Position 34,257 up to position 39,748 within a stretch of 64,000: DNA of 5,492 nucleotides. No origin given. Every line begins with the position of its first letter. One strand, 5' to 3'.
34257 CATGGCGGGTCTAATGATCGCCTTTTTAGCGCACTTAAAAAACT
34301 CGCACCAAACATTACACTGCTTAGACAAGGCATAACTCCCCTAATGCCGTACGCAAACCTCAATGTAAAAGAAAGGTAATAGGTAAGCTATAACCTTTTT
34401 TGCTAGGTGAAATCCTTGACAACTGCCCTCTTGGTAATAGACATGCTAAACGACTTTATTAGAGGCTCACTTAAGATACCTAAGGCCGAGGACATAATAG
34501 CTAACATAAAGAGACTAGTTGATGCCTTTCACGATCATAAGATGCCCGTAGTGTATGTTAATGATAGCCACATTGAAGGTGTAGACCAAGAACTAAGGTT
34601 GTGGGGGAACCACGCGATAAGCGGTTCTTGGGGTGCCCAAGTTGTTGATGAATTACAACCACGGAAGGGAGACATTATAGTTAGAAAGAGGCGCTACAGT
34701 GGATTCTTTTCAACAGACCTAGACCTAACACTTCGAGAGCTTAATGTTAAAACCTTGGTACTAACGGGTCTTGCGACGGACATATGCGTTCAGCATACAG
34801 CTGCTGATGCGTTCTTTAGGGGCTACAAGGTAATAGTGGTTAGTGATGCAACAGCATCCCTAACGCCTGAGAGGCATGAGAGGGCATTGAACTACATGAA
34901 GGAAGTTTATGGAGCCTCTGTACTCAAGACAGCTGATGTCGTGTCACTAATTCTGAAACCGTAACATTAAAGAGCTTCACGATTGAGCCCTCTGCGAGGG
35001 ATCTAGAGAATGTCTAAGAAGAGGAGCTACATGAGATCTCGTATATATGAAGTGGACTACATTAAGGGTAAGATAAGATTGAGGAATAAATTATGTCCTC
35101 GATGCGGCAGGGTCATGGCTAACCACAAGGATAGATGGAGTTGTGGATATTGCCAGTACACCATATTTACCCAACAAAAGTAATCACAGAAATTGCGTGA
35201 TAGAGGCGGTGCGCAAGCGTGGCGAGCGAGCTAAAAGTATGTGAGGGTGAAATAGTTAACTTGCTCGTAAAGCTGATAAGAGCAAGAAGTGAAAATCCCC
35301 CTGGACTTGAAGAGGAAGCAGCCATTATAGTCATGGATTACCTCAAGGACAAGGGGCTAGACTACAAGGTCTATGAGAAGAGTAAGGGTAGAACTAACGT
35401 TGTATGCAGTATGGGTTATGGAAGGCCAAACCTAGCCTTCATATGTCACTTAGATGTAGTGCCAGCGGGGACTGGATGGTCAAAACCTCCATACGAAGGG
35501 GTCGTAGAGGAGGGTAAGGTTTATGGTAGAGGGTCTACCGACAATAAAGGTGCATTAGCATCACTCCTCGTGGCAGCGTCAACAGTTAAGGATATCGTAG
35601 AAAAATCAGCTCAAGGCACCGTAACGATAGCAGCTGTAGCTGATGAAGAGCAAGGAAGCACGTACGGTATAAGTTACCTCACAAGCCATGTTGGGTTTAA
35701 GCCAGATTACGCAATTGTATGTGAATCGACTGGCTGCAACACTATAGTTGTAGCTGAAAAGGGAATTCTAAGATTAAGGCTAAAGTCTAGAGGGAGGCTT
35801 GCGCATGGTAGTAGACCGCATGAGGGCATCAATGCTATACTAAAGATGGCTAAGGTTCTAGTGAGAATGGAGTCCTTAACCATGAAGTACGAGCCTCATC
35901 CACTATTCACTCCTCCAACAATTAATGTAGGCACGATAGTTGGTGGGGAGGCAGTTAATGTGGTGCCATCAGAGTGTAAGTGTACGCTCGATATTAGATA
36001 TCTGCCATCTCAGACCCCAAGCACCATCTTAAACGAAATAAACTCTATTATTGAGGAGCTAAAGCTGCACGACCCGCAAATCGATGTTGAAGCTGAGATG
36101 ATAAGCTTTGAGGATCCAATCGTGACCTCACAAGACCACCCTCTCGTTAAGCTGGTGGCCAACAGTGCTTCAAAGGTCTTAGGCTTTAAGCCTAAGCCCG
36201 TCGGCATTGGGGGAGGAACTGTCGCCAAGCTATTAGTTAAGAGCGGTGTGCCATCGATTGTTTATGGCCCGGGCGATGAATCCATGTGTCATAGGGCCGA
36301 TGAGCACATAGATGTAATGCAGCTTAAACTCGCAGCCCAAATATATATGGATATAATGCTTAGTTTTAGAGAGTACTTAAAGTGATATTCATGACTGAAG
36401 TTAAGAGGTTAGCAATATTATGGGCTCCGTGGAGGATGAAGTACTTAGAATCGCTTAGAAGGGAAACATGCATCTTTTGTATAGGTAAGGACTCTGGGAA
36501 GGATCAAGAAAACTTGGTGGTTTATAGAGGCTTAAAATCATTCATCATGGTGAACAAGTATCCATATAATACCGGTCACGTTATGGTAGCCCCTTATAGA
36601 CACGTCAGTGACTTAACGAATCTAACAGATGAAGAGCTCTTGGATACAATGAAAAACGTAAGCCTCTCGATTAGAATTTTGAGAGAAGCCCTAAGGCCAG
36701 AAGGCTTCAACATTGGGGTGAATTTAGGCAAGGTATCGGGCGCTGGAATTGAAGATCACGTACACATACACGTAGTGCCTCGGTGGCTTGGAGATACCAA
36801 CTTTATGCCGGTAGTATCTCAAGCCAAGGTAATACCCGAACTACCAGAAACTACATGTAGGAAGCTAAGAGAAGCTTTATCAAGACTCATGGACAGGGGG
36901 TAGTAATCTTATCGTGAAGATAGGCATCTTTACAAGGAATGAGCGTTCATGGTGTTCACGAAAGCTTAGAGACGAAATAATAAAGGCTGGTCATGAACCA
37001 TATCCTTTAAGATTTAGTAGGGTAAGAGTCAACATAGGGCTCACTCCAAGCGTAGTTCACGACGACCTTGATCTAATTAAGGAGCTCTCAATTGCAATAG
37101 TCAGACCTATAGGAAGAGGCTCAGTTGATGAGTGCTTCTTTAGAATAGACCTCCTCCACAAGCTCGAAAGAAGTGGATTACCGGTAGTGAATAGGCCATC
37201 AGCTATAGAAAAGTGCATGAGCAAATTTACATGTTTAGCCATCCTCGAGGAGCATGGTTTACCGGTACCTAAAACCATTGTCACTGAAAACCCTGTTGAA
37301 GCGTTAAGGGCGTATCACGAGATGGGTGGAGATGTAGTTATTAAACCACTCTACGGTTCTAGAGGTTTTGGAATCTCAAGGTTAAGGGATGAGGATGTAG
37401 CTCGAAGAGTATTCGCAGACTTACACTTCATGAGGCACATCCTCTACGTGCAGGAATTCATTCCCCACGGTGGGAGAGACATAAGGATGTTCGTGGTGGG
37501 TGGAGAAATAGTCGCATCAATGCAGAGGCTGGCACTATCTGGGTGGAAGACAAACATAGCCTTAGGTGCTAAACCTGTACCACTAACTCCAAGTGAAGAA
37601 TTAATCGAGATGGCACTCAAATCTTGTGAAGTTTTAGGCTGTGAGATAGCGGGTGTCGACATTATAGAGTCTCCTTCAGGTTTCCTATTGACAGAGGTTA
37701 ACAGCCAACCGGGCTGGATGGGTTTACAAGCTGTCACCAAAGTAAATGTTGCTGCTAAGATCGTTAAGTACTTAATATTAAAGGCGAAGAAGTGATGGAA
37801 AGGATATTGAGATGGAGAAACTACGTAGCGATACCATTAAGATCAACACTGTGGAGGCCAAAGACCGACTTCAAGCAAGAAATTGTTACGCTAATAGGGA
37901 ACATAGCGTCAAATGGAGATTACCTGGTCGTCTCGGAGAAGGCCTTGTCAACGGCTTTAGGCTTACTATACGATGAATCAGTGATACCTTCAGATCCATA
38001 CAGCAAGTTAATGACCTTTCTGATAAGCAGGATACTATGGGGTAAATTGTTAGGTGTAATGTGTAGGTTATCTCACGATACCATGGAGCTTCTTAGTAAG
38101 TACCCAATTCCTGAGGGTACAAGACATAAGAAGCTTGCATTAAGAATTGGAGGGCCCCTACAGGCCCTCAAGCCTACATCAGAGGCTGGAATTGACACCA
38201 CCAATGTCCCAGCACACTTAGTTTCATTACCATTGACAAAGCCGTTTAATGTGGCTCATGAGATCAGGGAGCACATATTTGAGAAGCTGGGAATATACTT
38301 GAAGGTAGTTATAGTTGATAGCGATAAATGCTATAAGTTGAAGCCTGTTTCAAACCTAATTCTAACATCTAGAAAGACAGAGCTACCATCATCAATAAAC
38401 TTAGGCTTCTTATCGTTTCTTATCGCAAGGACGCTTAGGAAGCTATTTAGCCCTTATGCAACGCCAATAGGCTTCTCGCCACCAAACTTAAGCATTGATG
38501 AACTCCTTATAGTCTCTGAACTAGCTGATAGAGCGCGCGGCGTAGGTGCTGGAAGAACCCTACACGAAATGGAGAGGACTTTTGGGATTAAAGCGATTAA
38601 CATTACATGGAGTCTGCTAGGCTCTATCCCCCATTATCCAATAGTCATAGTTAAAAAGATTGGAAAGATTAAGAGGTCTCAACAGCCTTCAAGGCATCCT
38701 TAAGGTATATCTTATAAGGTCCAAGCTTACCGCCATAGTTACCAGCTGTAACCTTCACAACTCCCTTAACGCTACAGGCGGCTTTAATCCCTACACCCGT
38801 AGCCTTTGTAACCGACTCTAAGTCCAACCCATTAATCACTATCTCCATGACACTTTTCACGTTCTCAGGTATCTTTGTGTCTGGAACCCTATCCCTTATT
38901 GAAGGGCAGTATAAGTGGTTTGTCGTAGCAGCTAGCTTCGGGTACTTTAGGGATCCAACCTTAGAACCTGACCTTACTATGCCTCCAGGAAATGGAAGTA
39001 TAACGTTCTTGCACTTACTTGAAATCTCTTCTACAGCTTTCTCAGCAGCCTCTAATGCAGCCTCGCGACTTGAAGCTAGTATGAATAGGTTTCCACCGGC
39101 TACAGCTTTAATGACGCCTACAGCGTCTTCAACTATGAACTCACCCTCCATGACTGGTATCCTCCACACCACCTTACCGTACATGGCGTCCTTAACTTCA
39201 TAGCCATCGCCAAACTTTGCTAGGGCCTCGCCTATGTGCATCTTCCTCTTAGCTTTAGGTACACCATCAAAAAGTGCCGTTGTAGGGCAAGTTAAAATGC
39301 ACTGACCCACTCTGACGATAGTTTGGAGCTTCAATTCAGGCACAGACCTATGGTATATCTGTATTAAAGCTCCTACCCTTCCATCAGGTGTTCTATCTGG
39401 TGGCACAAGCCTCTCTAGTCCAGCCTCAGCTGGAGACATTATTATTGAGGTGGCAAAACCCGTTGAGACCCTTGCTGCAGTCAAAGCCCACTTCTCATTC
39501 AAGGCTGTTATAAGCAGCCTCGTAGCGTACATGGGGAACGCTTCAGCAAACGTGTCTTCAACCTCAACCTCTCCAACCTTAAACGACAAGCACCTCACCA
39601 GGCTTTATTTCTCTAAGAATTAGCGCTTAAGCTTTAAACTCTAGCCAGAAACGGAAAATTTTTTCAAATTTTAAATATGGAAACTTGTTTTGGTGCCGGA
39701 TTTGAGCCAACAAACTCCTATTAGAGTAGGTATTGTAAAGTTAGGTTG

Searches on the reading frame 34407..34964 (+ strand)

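Call 38: search_protein_families(library=pfam, proteins=[window:34407-34964:+], max_evalue=0.001)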
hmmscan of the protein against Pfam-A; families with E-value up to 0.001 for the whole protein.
window:34407-34964:+ (185 aa): 1 family
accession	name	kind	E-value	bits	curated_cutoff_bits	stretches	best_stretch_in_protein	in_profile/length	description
PF00857.26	Isochorismatase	-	1.3e-56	191.9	27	1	6-176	1-174/175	Isochorismatase domain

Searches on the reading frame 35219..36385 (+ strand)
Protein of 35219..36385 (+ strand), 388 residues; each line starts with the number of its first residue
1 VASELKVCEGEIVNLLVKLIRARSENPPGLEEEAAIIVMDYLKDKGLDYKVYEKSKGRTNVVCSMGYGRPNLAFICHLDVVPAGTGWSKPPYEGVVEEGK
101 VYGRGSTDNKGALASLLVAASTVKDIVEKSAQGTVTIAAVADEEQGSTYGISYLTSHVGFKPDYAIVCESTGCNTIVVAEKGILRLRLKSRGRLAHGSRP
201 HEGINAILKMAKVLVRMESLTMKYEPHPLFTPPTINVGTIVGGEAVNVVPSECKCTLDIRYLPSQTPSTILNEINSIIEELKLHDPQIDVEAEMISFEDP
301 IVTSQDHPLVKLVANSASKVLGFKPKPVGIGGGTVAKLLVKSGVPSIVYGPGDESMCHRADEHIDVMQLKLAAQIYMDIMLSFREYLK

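Call 38: search_protein_families(library=pfam, proteins=[window:35219-36385:+], max_evalue=0.001)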
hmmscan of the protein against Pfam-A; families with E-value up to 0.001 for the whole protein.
window:35219-36385:+ (388 aa): 2 families
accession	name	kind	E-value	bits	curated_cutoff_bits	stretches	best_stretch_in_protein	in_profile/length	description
PF01546.33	Peptidase_M20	-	7.9e-33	114.5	24.6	1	74-380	2-204/206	Peptidase family M20/M25/M40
PF07687.19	M20_dimer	-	3.8e-24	85.2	21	1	178-284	1-105/107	Peptidase dimerisation domain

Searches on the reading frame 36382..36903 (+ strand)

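Call 38: search_protein_families(library=pfam, proteins=[window:36382-36903:+], max_evalue=0.001)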
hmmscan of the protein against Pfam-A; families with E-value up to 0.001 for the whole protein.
window:36382-36903:+ (173 aa): 3 families
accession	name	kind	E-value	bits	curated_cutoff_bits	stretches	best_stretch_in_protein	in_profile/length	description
PF01230.28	HIT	-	1.7e-13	51.4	21.5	1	42-134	4-95/98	HIT domain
PF04677.20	CwfJ_C_1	-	5.1e-07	30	21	1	26-97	10-78/122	Protein similar to CwfJ C-terminus 1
PF11969.13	DcpS_C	-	8.2e-07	29.9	24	1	30-132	2-100/114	Scavenger mRNA decapping enzyme C-term binding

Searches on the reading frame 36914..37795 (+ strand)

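Call 36: search_protein_families(library=pfam, proteins=[window:36914-37795:+], max_evalue=0.001)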
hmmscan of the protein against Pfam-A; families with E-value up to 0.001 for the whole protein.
window:36914-37795:+ (293 aa): 7 families
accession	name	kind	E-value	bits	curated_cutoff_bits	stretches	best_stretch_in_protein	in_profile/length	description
PF08443.16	RimK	-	2.1e-32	112.7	21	1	103-287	3-188/188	RimK-like ATP-grasp domain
PF02955.21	GSH-S_ATP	-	8.8e-15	55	23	1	118-263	12-160/175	Prokaryotic glutathione synthetase, ATP-grasp domain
PF14397.11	ATPgrasp_ST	-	2.4e-09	37.2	31.4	1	92-159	10-81/278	Sugar-transfer associated ATP-grasp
PF02655.19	ATP-grasp_3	-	8e-08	33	23.2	1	101-265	1-156/160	ATP-grasp domain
PF18030.7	Rimk_N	-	3.3e-07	31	26.4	1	1-98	1-94/94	RimK PreATP-grasp domain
PF13549.11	ATP-grasp_5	-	0.0004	20.2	27.6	1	102-144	10-52/221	ATP-grasp domain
PF14398.11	ATPgrasp_YheCD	-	0.00085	19.1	26.8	0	102-160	10-70/255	YheC/D like ATP-grasp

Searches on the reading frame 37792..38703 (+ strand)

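Call 36: search_protein_families(library=pfam, proteins=[window:37792-38703:+], max_evalue=0.001)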
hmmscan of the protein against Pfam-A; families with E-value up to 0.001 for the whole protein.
window:37792-38703:+ (303 aa): 1 family
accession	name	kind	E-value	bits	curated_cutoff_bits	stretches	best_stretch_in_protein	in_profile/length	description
PF01996.21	F420_ligase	-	1.1e-09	38.6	25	1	20-178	6-150/218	F420-0:Gamma-glutamyl ligase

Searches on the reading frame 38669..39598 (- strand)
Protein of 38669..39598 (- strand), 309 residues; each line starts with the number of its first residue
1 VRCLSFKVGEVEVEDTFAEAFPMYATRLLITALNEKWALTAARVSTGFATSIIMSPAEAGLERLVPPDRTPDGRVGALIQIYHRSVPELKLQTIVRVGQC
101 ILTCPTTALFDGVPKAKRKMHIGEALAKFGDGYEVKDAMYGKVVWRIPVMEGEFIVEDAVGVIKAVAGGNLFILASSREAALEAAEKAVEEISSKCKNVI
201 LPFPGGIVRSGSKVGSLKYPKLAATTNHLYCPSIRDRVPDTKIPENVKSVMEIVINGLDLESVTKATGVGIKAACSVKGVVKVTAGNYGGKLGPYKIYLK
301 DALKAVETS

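Call 36: search_protein_families(library=pfam, proteins=[window:38669-39598:-], max_evalue=0.001)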
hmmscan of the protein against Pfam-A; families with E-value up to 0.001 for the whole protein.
window:38669-39598:- (309 aa): 2 families
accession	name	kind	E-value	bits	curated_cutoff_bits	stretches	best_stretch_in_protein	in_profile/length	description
PF02741.20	FTR_C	-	1.5e-62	210.5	25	1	152-301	1-148/149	FTR, proximal lobe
PF01913.23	FTR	-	1.6e-52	177.6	27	1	8-149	3-142/142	Formylmethanofuran-tetrahydromethanopterin formyltransferase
